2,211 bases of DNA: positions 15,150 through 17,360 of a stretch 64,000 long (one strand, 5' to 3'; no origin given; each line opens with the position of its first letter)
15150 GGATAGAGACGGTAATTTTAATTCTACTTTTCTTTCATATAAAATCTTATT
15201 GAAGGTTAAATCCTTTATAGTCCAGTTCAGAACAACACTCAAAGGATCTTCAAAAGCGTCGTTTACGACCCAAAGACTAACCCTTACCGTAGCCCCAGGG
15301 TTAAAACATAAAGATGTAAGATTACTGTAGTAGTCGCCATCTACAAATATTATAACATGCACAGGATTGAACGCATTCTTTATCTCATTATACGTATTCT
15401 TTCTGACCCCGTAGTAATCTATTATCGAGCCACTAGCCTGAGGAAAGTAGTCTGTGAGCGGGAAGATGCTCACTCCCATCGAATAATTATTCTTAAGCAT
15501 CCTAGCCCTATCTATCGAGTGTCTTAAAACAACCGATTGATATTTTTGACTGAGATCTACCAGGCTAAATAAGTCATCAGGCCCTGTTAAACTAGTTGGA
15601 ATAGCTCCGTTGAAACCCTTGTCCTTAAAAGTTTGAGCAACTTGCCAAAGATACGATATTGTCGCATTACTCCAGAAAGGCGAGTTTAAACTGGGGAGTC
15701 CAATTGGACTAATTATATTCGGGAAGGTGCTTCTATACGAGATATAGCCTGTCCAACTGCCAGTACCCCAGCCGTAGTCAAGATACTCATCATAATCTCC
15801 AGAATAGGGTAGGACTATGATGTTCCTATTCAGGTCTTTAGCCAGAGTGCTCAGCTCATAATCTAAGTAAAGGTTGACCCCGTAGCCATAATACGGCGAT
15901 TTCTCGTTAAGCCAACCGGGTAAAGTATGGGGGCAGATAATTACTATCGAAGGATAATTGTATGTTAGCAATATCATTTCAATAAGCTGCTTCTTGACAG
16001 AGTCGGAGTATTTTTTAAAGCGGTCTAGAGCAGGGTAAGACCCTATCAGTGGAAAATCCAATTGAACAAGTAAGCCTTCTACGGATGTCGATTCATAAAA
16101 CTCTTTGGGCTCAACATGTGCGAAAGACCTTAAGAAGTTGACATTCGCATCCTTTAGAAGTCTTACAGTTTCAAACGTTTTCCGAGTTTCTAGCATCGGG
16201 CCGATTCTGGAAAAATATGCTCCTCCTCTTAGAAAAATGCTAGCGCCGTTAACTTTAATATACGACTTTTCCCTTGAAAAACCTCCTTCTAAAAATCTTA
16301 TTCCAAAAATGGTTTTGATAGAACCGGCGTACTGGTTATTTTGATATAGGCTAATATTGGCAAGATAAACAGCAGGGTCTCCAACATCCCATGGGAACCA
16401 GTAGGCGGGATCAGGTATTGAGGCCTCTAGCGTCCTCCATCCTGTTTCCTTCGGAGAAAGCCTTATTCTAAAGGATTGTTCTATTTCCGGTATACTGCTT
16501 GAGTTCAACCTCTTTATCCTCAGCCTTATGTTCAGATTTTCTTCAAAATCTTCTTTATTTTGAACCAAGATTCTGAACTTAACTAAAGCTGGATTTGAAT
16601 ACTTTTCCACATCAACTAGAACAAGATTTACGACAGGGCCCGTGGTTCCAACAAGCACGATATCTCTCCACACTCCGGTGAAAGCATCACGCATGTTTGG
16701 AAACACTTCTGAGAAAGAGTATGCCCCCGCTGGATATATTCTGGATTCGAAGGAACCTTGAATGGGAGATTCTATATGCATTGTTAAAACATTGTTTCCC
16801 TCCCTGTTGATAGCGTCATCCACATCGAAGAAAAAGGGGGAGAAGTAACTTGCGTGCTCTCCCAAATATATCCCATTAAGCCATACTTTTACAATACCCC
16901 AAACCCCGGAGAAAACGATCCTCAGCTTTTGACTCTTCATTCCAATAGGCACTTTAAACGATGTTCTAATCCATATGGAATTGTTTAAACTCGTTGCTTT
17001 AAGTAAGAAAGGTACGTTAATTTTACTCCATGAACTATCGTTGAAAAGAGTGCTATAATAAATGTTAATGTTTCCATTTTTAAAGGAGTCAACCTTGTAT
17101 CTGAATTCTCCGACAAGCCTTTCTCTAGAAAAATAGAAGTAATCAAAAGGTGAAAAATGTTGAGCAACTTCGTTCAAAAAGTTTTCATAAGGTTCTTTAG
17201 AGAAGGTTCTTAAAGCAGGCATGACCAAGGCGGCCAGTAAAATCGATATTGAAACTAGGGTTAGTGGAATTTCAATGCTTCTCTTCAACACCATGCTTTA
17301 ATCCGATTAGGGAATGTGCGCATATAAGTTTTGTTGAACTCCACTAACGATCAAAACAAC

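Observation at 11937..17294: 1785-aa fusion of a GH2-like ectodomain to an FtsX/MacB-type permease module, with no ABC ATPase partner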

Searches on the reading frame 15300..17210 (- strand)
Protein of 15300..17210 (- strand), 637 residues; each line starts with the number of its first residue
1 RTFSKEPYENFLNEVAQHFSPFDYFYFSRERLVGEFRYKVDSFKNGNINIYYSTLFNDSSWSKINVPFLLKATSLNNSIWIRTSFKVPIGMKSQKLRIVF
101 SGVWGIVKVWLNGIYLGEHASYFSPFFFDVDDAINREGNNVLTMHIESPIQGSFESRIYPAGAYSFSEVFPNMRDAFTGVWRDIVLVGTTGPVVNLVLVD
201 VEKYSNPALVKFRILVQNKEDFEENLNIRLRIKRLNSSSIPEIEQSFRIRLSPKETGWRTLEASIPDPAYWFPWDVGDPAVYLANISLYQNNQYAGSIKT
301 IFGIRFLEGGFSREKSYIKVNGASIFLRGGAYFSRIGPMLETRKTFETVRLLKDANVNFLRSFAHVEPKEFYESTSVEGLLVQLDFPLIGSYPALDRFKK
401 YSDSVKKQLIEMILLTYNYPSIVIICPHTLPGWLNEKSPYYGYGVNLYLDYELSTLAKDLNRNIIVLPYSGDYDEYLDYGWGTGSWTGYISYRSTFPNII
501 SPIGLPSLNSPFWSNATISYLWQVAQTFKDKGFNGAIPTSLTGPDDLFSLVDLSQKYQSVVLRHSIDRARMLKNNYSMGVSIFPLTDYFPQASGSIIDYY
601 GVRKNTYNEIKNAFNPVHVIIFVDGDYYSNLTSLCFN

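Call 22: search_solved_structures(query=window:15300-17210:-, max_evalue=1e-10, show_alignments=3)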
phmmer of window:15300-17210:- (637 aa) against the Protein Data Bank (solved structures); distinct sequences matched with E-value up to 1e-10: 21.
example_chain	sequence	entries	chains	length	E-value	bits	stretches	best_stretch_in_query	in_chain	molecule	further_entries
5n6u_A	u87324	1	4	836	4.7e-19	71.5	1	82-620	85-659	Beta-mannosidase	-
2wbk_A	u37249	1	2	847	2.4e-17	65.8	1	77-619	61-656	BETA-MANNOSIDASE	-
7op6_A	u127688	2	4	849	2.6e-17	65.7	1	77-619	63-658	Beta-mannosidase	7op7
2vjx_A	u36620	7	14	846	2.6e-17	65.7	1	77-619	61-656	BETA-MANNOSIDASE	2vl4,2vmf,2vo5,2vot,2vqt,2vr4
2je8_A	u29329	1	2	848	2.6e-17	65.7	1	77-619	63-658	BETA-MANNOSIDASE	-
2vqu_A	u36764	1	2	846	7.3e-17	64.2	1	77-619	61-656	BETA-MANNOSIDASE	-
6ed1_A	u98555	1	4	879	4e-16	61.8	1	44-460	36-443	Glycosyl hydrolase family 2, sugar binding domain protein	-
5t9a_A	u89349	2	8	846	4.9e-15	58.2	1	64-398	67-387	Glycoside Hydrolase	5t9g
6byi_A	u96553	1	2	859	8.4e-15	57.4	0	261-435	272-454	Beta-mannosidase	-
6byg_A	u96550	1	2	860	9.4e-15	57.2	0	261-435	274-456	Beta-mannosidase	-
6bye_A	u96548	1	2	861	9.5e-15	57.2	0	261-435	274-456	Beta-mannosidase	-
6byc_A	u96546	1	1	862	9.5e-15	57.2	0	261-435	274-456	Beta-mannosidase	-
9npn_A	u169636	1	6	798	5.2e-12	48.2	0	82-424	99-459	Glycoside hydrolase family 2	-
9np9_A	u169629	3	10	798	5.5e-12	48.1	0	82-424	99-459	Glycoside hydrolase family 2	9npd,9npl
9nfe_A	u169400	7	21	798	5.5e-12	48.1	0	82-424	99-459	Glycoside hydrolase family 2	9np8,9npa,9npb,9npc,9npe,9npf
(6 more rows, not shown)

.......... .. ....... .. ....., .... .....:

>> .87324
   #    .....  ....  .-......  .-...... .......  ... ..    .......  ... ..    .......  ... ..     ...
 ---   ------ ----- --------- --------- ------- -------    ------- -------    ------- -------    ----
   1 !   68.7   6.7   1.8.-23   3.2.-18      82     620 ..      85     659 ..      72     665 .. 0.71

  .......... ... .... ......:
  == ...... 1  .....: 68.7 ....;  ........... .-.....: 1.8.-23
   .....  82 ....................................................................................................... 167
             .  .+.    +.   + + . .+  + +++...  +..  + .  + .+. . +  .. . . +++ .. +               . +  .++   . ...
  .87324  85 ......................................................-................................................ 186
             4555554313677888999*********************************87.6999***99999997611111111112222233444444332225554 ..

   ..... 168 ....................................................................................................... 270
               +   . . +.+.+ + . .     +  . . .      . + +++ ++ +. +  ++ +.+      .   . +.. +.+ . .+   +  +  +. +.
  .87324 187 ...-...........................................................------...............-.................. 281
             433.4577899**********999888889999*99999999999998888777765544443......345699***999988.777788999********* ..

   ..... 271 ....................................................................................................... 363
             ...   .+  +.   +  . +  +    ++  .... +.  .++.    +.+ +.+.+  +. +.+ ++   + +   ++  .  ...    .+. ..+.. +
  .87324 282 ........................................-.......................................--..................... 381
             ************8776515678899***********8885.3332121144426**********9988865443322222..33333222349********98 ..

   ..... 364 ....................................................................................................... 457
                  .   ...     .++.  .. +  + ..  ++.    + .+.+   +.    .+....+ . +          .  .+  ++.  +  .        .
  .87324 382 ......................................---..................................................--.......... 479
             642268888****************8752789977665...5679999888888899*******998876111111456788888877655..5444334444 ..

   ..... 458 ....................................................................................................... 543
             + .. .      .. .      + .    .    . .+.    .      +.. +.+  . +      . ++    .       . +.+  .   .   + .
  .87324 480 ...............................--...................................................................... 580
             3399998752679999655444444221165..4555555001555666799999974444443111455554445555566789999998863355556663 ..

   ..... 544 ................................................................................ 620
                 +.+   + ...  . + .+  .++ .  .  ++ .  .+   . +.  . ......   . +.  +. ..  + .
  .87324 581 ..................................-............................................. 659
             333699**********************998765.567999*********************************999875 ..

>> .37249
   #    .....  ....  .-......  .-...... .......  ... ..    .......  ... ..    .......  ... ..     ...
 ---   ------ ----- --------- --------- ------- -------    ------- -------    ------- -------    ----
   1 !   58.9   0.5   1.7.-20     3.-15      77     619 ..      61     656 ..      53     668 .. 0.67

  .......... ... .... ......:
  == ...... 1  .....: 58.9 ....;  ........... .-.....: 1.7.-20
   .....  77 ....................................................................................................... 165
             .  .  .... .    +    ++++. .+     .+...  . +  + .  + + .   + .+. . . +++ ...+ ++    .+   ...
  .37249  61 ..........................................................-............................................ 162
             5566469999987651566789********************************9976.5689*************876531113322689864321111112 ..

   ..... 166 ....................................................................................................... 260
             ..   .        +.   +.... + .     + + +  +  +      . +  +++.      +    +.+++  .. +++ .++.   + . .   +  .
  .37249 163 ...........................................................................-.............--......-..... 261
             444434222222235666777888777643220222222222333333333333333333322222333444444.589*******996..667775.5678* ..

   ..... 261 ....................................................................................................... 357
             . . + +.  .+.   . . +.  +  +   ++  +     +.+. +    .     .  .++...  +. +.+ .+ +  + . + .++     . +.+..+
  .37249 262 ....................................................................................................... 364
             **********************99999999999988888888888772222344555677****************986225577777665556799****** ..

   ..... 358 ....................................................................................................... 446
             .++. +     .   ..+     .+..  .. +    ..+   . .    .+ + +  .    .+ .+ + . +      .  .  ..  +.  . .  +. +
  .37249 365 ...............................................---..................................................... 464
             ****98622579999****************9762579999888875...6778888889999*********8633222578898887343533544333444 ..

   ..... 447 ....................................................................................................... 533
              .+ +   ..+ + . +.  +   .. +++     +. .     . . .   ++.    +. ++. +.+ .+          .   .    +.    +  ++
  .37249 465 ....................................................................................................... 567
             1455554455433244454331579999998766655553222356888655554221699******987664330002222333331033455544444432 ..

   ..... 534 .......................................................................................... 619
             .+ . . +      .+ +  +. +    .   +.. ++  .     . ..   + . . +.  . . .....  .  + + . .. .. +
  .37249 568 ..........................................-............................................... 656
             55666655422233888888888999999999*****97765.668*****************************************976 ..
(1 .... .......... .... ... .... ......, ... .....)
